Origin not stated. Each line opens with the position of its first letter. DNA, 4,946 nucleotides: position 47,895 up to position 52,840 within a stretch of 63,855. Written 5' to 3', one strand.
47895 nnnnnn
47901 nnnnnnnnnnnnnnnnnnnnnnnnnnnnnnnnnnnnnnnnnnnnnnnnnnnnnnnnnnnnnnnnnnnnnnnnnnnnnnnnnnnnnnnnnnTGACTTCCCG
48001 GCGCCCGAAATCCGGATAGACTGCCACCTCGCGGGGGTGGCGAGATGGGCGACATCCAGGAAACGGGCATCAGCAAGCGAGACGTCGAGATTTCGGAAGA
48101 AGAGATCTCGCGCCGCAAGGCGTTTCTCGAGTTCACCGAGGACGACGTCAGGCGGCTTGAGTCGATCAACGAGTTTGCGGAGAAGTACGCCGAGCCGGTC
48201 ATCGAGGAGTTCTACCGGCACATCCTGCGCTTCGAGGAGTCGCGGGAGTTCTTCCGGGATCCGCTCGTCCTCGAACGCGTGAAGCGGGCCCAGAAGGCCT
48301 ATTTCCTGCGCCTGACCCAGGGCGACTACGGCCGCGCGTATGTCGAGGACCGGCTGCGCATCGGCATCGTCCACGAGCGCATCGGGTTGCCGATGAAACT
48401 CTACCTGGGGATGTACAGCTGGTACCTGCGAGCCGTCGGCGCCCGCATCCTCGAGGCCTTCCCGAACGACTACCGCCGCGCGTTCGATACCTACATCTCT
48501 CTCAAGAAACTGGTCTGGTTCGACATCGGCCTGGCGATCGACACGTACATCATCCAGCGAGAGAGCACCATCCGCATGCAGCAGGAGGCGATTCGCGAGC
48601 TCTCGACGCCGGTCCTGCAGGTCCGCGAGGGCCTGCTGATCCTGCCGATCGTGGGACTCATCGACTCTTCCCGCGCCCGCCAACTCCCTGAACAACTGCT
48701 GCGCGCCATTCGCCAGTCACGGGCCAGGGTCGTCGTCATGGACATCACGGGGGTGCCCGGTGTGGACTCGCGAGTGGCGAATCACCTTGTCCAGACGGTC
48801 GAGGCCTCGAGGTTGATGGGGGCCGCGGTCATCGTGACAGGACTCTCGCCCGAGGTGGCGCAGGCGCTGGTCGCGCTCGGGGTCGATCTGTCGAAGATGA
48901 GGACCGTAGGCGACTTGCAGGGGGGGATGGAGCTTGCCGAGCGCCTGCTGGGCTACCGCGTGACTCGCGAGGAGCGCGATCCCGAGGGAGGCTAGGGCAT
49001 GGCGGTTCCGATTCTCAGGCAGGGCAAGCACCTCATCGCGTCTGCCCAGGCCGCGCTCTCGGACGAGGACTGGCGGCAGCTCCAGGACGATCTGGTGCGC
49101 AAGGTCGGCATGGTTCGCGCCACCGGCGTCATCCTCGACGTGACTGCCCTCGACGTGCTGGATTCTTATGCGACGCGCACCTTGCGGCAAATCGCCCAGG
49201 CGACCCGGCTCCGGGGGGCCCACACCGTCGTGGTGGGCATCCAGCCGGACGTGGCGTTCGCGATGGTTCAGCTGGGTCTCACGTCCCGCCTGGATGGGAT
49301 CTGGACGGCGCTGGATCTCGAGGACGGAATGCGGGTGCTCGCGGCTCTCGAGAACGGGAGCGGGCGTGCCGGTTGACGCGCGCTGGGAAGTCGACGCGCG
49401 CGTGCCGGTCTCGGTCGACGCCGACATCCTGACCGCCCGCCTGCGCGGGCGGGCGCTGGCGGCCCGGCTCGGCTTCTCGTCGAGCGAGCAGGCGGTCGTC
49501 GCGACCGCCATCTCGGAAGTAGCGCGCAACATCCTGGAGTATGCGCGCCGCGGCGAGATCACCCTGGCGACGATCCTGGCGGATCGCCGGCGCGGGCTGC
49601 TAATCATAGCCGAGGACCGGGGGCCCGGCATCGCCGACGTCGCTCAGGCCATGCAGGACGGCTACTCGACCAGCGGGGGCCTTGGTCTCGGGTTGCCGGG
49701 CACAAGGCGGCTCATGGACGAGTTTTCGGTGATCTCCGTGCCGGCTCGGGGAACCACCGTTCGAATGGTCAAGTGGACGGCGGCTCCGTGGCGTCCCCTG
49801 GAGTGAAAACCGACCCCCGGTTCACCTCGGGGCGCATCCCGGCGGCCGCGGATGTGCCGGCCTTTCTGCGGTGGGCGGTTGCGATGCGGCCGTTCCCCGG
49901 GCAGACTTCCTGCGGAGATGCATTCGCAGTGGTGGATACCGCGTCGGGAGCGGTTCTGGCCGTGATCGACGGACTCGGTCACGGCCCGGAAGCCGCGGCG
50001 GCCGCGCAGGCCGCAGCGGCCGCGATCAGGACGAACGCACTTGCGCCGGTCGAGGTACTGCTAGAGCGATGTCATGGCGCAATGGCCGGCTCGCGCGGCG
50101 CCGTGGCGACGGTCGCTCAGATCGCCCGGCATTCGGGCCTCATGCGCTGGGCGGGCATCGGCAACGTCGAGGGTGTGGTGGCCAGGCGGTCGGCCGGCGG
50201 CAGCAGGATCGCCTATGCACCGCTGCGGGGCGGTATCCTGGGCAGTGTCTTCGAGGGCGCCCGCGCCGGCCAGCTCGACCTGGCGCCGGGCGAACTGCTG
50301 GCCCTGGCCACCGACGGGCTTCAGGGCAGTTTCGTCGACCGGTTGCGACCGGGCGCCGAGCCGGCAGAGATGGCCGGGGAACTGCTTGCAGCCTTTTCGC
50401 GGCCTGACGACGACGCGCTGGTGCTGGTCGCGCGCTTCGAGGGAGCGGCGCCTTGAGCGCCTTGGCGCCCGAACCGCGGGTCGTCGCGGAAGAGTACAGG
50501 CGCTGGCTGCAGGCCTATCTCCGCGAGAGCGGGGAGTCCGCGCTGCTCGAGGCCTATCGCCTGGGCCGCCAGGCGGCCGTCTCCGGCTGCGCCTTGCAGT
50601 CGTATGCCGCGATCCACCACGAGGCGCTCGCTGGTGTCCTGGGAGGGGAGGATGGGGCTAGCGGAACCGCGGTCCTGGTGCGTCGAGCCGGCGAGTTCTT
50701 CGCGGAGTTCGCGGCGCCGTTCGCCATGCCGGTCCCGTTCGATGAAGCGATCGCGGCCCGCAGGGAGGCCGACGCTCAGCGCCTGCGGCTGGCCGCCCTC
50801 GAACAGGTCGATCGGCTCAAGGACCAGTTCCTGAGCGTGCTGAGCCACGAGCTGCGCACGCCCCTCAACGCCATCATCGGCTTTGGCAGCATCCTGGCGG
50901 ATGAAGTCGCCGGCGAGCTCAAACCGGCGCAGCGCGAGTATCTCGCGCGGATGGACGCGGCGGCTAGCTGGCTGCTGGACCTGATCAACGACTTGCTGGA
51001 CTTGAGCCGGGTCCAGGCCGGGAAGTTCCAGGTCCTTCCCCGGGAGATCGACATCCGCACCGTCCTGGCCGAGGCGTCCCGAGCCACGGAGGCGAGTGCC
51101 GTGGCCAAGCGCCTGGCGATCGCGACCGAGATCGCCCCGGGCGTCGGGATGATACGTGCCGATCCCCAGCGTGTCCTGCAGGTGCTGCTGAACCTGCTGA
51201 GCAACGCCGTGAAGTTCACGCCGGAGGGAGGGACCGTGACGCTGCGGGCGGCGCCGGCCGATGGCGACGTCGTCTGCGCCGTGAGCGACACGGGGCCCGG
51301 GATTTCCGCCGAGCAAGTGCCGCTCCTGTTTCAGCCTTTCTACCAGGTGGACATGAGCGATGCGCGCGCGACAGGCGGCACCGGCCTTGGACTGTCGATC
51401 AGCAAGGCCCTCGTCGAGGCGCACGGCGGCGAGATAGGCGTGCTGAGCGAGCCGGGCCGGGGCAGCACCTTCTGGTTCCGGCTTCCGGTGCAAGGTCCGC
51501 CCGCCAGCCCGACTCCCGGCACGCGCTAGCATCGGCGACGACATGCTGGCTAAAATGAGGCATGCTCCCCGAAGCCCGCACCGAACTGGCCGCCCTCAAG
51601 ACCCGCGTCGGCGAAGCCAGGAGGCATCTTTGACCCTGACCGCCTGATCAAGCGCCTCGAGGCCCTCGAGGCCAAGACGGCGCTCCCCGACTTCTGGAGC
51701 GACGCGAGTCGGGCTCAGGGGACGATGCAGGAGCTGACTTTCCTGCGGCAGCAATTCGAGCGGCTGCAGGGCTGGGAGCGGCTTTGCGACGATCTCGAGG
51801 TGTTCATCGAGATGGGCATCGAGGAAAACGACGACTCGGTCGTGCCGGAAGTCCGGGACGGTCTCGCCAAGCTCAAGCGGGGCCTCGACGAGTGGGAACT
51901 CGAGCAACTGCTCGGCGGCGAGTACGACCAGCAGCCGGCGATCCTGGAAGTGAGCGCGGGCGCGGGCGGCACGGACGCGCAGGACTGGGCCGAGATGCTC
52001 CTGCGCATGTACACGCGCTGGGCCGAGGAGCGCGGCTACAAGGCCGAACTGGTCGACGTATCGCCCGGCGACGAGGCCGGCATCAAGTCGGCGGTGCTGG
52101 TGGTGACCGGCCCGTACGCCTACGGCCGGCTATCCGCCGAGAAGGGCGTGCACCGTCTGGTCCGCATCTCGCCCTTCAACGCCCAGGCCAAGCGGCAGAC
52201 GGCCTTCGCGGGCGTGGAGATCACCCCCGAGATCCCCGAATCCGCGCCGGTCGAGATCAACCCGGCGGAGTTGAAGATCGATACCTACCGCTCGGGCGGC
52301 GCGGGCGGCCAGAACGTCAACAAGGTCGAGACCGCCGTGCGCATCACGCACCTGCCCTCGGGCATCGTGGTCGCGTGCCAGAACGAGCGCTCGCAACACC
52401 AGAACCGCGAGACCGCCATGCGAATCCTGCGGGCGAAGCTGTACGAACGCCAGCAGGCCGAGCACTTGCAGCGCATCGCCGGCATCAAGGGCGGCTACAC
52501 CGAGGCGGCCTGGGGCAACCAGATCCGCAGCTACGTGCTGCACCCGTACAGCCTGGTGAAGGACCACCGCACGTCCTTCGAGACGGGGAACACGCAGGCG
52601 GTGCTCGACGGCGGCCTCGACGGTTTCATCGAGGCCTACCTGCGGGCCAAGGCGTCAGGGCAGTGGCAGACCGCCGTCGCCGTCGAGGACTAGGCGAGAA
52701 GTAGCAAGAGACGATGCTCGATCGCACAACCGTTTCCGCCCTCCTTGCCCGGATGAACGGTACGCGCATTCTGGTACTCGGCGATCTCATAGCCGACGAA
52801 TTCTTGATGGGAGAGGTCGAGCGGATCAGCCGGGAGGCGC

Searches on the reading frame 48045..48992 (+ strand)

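Call 68: search_protein_families(library=pfam, proteins=[window:48045-48992:+], max_evalue=0.001)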
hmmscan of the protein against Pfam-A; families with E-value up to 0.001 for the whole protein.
window:48045-48992:+ (316 aa): 3 families
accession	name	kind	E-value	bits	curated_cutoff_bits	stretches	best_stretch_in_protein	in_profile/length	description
PF11563.14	Protoglobin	-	6.1e-35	121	25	1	18-171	2-155/158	Protoglobin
PF01740.26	STAS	-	1.2e-15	57.6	22.6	1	189-281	2-94/106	STAS domain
PF13466.11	STAS_2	-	0.00011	22.8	29.2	1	203-281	4-80/80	STAS domain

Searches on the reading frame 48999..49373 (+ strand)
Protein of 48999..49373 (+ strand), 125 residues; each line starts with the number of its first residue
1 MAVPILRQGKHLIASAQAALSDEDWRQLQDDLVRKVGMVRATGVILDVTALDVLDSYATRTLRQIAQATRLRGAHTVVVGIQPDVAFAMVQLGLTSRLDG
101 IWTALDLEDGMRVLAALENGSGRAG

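Call 83: search_protein_families(library=pfam, proteins=[window:48999-49373:+], max_evalue=0.01)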
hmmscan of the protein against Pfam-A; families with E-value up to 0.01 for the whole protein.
window:48999-49373:+ (125 aa): 1 family
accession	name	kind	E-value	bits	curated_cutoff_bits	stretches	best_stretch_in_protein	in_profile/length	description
PF01740.26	STAS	-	2.1e-11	44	22.6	1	8-105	7-101/106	STAS domain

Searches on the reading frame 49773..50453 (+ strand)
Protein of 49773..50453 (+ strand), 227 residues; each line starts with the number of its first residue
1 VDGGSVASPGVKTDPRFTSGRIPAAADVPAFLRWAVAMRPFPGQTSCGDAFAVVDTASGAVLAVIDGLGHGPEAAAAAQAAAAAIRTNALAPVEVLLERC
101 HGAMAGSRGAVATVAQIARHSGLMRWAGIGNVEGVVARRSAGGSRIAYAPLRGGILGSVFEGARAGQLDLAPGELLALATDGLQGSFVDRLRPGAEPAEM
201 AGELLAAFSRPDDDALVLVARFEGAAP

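Call 83: search_protein_families(library=pfam, proteins=[window:49773-50453:+], max_evalue=0.01)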
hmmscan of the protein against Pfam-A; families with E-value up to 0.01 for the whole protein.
window:49773-50453:+ (227 aa): 2 families
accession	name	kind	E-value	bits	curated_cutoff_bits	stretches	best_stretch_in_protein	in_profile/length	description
PF07228.17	SpoIIE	-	4.1e-11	43.6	25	1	60-222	5-191/192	Stage II sporulation protein E (SpoIIE)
PF13672.11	PP2C_2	-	1.8e-06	28.1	24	1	44-91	9-55/209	Protein phosphatase 2C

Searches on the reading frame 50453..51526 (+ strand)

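Call 68: search_protein_families(library=pfam, proteins=[window:50453-51526:+], max_evalue=0.001)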
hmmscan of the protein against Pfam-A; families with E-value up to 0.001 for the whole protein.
window:50453-51526:+ (358 aa): 5 families
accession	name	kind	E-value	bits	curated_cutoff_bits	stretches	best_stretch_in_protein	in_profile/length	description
PF02518.31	HATPase_c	-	6.9e-33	113.9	26.4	1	237-347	2-110/111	Histidine kinase-, DNA gyrase B-, and HSP90-like ATPase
PF00512.31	HisKA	-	9.3e-21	74.1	26.9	1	123-190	2-66/66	His Kinase A (phospho-acceptor) domain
PF13581.12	HATPase_c_2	-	0.0002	21.8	27.4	1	221-322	12-110/127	Histidine kinase-like ATPase domain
PF08673.15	RsbU_N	-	0.00045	20.8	25.5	1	13-62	1-50/75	Phosphoserine phosphatase RsbU, N-terminal domain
PF10090.15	HPTransfase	-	0.00053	20.2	22.9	0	238-285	29-76/123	Histidine phosphotransferase C-terminal domain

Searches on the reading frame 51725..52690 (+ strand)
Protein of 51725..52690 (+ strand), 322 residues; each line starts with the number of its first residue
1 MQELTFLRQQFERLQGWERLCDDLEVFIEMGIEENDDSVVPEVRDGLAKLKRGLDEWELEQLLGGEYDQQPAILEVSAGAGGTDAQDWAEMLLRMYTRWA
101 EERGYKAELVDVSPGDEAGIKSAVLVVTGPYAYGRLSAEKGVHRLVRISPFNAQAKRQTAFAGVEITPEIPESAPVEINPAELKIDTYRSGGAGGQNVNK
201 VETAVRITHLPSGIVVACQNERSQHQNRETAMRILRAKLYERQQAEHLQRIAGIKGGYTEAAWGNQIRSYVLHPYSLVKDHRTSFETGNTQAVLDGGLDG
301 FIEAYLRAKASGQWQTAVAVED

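Call 69: search_protein_families(library=pfam, proteins=[window:51725-52690:+], max_evalue=0.001)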
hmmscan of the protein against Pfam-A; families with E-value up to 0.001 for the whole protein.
window:51725-52690:+ (322 aa): 2 families
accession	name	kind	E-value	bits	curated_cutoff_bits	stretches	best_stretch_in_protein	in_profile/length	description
PF03462.23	PCRF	-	5.6e-47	160.5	24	1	2-164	29-194/194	PCRF domain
PF00472.26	RF-1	-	3.6e-42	143.4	35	1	176-282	5-116/116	RF-1 domain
